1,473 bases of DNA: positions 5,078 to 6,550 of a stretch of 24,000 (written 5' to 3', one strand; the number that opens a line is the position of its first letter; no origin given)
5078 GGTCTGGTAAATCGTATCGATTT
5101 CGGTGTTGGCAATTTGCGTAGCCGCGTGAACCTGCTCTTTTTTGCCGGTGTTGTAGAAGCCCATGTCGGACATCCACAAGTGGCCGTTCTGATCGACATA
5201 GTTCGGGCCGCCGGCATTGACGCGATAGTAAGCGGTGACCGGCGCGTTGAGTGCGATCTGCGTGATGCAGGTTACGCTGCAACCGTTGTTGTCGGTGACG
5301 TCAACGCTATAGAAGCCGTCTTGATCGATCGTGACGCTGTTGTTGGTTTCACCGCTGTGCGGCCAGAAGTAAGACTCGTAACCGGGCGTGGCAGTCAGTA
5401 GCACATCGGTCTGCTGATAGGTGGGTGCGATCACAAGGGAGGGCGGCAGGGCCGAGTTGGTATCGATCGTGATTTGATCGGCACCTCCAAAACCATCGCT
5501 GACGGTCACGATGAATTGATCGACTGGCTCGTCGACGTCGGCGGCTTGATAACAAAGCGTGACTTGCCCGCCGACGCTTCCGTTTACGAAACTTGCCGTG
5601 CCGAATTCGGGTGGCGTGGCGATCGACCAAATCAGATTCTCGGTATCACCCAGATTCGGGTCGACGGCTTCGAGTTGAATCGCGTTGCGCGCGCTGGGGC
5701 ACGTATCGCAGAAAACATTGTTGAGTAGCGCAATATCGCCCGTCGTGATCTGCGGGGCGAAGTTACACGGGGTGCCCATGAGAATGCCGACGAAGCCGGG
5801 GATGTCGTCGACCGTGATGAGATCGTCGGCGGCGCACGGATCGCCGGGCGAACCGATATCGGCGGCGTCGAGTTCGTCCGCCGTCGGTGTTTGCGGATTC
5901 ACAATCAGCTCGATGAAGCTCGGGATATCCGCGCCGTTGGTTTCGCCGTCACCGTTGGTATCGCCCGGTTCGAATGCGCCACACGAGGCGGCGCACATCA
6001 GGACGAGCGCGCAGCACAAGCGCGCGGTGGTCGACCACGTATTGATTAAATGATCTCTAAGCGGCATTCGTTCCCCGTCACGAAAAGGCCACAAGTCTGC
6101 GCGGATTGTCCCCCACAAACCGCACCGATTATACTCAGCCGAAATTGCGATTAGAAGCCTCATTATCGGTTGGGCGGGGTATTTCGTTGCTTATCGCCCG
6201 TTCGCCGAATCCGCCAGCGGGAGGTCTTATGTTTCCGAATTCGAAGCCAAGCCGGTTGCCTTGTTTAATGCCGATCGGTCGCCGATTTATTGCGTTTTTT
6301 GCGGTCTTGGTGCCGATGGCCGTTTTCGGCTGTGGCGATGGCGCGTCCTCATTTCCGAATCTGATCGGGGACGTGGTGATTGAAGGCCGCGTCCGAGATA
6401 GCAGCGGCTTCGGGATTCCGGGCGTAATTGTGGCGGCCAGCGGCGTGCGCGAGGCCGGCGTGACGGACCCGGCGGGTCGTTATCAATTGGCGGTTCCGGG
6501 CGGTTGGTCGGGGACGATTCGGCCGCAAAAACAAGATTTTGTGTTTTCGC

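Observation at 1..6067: The largest gene in the window is invisible to the ORF track: a >=2022-codon minus-strand frame running off the left edge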

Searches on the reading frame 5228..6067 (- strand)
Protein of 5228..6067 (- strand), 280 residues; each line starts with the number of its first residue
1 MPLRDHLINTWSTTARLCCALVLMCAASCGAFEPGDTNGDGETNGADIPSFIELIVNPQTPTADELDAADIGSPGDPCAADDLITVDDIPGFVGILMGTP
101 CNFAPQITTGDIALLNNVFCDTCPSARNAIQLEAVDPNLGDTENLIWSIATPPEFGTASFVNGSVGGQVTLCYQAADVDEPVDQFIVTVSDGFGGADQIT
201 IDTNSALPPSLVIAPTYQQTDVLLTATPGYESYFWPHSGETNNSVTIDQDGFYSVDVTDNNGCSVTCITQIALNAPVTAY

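Call 40: search_protein_families(library=ncbifam, proteins=[window:5228-6067:-], max_evalue=1)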
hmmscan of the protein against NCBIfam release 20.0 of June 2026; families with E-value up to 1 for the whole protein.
window:5228-6067:- (280 aa): 0 families
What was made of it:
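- Tried and rejected: NCBIfam found no C-terminal sorting signal (PEP-CTERM, T9SS, LPXTG types) in the ortholog's tail, and nothing for the N-terminal 280 aa (call 40).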

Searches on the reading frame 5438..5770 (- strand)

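Call 16: search_protein_families(library=pfam, proteins=[window:5438-5770:-], max_evalue=1)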
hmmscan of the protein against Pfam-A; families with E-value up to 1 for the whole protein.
window:5438-5770:- (111 aa): 2 families
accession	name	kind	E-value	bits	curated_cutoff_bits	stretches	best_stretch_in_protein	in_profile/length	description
PF17963.7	Big_9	-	0.00086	20.6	23.6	1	36-103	28-87/89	Bacterial Ig domain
PF21905.1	Zf-Nsp1alpha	-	0.0085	16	27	1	18-41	13-36/42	Nsp1alpha N-terminal zinc finger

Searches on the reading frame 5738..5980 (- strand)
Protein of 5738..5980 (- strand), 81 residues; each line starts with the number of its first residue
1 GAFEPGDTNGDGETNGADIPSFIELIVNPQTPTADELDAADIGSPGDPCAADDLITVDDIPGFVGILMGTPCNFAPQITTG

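Call 61: search_protein_families(library=pfam, alignment_id=A4, max_evalue=1)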
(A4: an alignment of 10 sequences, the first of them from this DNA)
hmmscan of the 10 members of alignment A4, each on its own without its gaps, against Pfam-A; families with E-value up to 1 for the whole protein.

A. member 1, seq(81 aa): 1 family
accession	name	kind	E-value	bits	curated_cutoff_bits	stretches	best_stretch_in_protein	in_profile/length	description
PF00404.24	Dockerin_1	-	0.0074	16.9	22.9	1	5-42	1-38/57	Dockerin type I domain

B. families by the number of members that match (of 10 scanned): 5 families
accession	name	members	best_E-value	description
PF00404.24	Dockerin_1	10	4.8e-05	Dockerin type I domain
PF13202.12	EF-hand_5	6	0.016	EF hand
PF00036.39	EF-hand_1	3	0.023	EF hand domain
PF13405.12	EF-hand_6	3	0.032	EF-hand domain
PF13499.12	EF-hand_7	1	0.022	EF-hand domain pair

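Call 62: search_solved_structures(query=A4, max_evalue=5, show_alignments=1)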
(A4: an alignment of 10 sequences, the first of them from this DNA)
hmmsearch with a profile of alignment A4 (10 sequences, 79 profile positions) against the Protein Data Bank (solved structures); distinct sequences matched with E-value up to 5: 38.
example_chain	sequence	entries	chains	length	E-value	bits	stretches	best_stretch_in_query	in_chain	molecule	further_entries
2ccl_B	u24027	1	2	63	0.0004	23.7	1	5-51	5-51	ENDO-1,4-BETA-XYLANASE Y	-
1ohz_B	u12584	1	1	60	0.00068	23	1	5-44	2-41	ENDO-1,4-BETA-XYLANASE Y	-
6kg9_A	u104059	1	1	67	0.00091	22.6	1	6-27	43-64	And cellulose-binding endoglucanase family 9 CelL ortholog dockerin domain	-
2m7n_A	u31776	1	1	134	0.0042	20.5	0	2-23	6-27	Calcium-binding protein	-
6kge_D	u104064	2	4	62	0.0053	20.1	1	6-26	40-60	And cellulose-binding endoglucanase family 9 CelL ortholog dockerin domain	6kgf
1jfj_A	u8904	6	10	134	0.0058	20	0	2-23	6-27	CALCIUM-BINDING PROTEIN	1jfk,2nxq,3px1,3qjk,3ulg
6kgc_B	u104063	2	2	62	0.0067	19.8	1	6-26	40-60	And cellulose-binding endoglucanase family 9 CelL ortholog dockerin domain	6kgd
4fl4_A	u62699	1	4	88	0.011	19.1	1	4-26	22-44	Glycoside hydrolase family 9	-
2mte_A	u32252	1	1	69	0.012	19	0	5-18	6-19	Cellulose 1,4-beta-cellobiosidase (reducing end) CelS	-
1daq_A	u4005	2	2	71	0.013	18.9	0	5-18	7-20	ENDOGLUCANASE SS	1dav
5lxv_B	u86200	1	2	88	0.044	17.2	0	2-18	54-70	Carbohydrate-binding protein WP_009985128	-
2jnx_A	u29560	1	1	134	0.046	17.1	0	2-23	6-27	Calcium binding protein 2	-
8zvk_A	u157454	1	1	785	0.073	16.5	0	5-18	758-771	AaBgIC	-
2k7c_A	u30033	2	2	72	0.11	15.9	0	1-20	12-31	Calcium-binding protein 1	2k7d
6d7m_B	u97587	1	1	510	0.16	15.4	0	13-59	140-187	Peroxidase,Importin subunit alpha-1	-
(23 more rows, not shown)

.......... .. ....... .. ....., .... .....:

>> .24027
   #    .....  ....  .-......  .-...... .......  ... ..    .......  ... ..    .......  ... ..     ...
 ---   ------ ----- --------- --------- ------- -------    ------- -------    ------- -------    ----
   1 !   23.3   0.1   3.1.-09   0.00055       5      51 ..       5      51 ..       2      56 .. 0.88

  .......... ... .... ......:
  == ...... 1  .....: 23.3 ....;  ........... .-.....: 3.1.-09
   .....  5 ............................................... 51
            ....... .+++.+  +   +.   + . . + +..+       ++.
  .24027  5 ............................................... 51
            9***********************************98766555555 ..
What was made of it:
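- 5753..5971 (-): Dockerin-like calcium-loop module, residues 33-105. The first loop is a canonical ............. The second is atypical and contains a conserved Cys pair. A profile finds dockerin 2ccl_B at E 4e-4 (call 62).
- On Type I dockerin: A profile finds 2ccl_B at E 4e-4 spanning both repeats (call 62).
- The dockerin-like module is conserved in all 10 orthologs and a profile hits solved type-I dockerins (calls 61, 62).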

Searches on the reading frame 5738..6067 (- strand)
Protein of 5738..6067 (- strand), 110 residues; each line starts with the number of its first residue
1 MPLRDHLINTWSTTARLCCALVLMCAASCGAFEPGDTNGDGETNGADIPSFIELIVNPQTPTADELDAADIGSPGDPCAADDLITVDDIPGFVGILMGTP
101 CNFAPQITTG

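Call 16: search_protein_families(library=pfam, proteins=[window:5738-6067:-], max_evalue=1)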
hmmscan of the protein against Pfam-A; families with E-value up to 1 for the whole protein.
window:5738-6067:- (110 aa): 1 family
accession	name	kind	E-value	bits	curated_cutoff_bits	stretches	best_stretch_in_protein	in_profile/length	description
PF00404.24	Dockerin_1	-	0.014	16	22.9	1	34-71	1-38/57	Dockerin type I domain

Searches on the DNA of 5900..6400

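Call 49: search_rna_families(source=window, start=5900, end=6400, threshold=evalue, max_evalue=1)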
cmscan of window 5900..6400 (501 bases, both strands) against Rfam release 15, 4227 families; matches with E-value up to 1: 0.
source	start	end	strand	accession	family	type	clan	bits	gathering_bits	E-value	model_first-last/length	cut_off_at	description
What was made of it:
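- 6068..6172 (-): Hyper-conserved leader: CCGATAA box, perfect TATAAT, then about 60 nt that can form a hairpin around GGGGGA. No Rfam match (call 49).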
